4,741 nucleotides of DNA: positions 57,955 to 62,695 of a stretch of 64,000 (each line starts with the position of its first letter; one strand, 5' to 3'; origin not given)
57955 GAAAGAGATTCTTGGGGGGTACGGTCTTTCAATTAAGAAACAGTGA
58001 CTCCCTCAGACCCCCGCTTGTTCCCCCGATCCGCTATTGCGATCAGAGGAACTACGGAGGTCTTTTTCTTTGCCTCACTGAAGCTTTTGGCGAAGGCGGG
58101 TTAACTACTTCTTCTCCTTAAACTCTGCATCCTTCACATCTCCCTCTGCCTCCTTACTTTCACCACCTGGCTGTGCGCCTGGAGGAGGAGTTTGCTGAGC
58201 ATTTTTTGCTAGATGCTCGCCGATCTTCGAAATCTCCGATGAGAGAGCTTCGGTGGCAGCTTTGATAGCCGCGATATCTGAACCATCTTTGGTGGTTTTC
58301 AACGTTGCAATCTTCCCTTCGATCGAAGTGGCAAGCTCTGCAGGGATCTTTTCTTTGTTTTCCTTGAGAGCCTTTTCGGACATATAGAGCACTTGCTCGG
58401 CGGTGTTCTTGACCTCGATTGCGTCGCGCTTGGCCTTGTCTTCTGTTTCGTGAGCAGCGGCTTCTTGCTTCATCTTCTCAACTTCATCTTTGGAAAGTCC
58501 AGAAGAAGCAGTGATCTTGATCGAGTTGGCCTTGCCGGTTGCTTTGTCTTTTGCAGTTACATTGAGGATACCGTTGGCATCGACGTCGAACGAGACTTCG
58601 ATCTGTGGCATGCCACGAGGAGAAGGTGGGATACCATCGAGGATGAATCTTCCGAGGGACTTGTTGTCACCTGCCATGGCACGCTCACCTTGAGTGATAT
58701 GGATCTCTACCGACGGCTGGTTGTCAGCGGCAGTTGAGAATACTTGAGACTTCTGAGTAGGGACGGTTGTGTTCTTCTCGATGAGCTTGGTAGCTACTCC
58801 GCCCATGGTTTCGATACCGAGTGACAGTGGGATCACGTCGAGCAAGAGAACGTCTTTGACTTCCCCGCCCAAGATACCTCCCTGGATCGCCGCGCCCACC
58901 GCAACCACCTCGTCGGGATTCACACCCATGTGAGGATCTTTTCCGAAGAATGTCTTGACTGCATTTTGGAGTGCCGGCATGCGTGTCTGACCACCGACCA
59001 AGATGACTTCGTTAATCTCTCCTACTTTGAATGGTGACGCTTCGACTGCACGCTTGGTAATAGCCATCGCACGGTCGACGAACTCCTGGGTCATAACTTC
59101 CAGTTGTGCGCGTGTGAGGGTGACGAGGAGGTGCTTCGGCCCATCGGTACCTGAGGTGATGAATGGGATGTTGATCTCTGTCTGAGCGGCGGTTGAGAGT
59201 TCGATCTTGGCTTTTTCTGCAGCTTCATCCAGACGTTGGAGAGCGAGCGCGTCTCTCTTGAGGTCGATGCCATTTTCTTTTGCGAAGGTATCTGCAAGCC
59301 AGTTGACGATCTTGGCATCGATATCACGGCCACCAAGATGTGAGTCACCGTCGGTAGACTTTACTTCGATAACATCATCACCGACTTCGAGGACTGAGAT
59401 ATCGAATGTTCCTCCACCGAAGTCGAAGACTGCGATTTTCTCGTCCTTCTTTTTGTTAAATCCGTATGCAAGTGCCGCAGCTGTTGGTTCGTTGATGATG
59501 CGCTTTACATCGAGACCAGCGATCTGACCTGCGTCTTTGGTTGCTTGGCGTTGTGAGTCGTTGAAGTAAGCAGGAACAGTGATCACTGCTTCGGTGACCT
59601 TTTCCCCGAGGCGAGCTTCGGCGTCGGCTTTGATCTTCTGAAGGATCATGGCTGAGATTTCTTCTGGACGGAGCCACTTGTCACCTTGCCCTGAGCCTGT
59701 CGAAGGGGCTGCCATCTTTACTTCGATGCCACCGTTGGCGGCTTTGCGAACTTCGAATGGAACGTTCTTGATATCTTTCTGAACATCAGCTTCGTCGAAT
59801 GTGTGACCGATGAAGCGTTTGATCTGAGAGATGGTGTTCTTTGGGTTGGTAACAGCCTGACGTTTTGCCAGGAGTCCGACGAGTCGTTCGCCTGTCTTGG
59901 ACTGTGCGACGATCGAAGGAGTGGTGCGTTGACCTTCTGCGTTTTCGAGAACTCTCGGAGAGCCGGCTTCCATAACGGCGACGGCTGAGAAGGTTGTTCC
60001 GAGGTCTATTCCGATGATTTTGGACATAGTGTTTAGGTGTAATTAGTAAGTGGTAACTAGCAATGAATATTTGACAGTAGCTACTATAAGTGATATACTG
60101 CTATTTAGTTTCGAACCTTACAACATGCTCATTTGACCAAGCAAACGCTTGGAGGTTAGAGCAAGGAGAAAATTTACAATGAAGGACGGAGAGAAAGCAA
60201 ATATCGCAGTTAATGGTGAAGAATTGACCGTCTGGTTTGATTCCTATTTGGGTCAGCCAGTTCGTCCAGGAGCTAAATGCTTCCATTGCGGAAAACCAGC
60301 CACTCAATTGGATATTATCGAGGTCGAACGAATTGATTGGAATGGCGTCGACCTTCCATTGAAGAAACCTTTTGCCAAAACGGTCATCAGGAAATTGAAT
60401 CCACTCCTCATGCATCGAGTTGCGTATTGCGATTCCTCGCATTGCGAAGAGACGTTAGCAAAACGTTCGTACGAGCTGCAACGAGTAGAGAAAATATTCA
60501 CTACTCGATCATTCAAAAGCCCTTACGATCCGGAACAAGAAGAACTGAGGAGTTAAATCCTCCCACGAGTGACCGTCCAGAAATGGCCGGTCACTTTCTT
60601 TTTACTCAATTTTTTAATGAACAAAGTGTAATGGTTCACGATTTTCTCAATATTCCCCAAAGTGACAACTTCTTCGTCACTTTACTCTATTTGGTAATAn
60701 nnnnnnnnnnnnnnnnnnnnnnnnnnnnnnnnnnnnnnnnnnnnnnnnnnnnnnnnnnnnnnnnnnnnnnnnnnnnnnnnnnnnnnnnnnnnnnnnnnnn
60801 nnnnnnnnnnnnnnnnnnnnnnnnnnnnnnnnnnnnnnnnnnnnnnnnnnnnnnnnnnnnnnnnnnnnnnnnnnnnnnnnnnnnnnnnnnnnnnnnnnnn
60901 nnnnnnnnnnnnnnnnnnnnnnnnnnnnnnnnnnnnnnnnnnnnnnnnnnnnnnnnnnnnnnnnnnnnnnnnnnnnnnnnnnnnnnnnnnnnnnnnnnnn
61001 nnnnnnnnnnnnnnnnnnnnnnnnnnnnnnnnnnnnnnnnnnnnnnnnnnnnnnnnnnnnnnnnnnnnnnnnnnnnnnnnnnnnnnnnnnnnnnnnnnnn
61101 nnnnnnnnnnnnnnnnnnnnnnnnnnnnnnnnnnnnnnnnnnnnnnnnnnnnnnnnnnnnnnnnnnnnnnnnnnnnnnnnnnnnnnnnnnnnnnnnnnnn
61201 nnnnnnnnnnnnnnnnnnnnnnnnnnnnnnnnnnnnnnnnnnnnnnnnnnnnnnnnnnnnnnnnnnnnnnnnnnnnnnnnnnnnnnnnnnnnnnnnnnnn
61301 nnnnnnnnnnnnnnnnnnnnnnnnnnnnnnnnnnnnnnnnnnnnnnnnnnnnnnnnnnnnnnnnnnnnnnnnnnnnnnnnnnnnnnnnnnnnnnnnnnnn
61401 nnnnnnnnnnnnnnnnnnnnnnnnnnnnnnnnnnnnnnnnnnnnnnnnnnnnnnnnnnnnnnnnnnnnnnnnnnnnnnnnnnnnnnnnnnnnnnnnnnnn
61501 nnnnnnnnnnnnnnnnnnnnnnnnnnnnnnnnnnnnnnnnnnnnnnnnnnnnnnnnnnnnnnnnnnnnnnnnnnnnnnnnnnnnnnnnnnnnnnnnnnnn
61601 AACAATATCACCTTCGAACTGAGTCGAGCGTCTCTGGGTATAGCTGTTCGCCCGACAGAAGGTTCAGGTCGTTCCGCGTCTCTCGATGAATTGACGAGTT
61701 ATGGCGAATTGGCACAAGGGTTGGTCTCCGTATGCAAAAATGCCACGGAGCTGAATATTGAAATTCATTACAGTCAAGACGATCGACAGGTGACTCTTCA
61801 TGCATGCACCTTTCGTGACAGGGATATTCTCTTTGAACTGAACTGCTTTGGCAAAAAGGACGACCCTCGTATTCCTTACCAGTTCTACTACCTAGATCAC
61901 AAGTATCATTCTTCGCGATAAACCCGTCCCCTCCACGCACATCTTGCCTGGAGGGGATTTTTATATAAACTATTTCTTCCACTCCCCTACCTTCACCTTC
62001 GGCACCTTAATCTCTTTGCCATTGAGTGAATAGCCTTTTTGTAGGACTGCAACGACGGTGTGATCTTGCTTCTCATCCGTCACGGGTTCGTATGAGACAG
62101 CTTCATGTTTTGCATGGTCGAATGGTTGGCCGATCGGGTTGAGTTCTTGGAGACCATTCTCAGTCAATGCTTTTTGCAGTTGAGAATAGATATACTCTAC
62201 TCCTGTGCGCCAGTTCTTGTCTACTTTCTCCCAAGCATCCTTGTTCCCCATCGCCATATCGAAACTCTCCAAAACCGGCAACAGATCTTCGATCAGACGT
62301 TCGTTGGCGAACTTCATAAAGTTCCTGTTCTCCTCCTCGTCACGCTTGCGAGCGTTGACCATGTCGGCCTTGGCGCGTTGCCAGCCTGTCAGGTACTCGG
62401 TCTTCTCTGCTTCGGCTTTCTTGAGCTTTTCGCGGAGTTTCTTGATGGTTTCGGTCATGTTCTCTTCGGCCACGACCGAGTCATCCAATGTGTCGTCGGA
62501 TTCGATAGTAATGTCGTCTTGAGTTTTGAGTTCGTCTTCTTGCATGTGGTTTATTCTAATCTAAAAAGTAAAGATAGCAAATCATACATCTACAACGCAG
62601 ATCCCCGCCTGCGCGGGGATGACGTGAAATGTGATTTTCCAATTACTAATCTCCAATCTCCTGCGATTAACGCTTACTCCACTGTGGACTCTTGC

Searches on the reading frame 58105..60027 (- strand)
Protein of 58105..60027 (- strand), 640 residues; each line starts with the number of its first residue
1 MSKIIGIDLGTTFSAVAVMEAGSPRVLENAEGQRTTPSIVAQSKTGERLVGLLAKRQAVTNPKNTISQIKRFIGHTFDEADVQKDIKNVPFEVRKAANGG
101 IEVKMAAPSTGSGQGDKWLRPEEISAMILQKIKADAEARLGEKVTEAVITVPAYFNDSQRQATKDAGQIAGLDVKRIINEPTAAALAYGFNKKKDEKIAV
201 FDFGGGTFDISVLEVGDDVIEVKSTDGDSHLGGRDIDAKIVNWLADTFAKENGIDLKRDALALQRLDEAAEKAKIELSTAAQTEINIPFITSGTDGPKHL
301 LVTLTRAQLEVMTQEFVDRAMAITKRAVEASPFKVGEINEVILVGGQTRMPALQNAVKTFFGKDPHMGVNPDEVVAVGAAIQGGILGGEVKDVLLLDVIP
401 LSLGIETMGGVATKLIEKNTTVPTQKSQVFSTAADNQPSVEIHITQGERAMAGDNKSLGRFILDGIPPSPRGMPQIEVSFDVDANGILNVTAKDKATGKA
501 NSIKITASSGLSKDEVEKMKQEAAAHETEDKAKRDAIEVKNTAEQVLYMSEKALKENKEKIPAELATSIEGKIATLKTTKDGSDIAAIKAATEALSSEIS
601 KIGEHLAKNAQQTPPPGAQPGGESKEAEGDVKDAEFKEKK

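Call 64: search_protein_families(library=pfam, proteins=[window:58105-60027:-], max_evalue=0.001)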
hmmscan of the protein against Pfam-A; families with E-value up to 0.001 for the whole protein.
window:58105-60027:- (640 aa): 2 families
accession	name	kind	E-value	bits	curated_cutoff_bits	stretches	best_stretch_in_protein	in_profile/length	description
PF00012.26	HSP70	-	1.4e-242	806.7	20.6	1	4-606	1-597/599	Hsp70 protein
PF06723.19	MreB_Mbl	-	2.3e-14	53.4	27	1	127-380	76-316/327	MreB/Mbl protein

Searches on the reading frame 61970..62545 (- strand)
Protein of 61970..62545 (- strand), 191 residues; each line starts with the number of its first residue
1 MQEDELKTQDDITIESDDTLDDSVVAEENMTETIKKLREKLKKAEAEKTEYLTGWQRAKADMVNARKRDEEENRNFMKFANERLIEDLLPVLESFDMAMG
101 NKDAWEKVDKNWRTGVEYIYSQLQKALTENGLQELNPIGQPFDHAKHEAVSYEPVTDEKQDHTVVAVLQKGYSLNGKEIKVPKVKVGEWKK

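Call 64: search_protein_families(library=pfam, proteins=[window:61970-62545:-], max_evalue=0.001)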
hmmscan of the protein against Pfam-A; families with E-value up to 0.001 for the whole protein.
window:61970-62545:- (191 aa): 1 family
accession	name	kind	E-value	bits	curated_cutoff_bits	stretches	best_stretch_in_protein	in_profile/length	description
PF01025.24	GrpE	-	1.3e-38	132.8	25.8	1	27-187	6-164/165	GrpE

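Call 81: find_encoding_contigs(protein=window:61970-62545:-, flank=10000, max_places=6)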
Protein window:61970-62545:- (191 aa): 11 contigs read that carry it; 6 places shown.
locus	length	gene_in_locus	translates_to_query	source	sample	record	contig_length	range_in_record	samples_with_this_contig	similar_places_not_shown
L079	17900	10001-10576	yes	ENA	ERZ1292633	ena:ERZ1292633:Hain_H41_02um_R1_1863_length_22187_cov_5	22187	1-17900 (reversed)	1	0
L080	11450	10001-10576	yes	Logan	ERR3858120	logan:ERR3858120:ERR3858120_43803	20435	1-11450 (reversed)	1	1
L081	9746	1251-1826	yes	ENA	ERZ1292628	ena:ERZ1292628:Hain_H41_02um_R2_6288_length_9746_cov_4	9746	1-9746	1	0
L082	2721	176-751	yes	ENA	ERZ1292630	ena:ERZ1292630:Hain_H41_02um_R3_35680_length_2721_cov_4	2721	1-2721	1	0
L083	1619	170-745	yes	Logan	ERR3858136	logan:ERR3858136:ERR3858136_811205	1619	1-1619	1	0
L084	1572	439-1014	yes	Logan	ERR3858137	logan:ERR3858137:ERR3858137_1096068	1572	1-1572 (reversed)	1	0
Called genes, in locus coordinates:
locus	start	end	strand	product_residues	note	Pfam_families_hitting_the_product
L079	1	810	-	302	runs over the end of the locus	PF00158:Sigma54_activat, PF13191:AAA_16 (weak), PF14532:Sigma54_activ_2, PF07728:AAA_5 (weak), PF25601:AAA_lid_14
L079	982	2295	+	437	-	PF02195:ParB_N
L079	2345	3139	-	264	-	PF04542:Sigma70_r2 (weak), PF08281:Sigma70_r4_2 (weak), PF04545:Sigma70_r4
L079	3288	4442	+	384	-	-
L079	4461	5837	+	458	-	-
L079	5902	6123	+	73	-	PF01176:eIF-1a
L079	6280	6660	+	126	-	PF00416:Ribosomal_S13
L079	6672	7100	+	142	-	PF00411:Ribosomal_S11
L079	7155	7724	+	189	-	PF00163:Ribosomal_S4, PF01479:S4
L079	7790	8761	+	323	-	PF01193:RNA_pol_L, PF01000:RNA_pol_A_bac, PF03118:RNA_pol_A_CTD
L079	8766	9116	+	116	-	PF01196:Ribosomal_L17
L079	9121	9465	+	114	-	PF00572:Ribosomal_L13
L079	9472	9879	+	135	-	PF00380:Ribosomal_S9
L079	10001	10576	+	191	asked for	PF01025:GrpE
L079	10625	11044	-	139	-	-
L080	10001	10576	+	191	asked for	PF01025:GrpE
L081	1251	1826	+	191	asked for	PF01025:GrpE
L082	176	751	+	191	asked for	PF01025:GrpE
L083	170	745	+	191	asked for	PF01025:GrpE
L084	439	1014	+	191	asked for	PF01025:GrpE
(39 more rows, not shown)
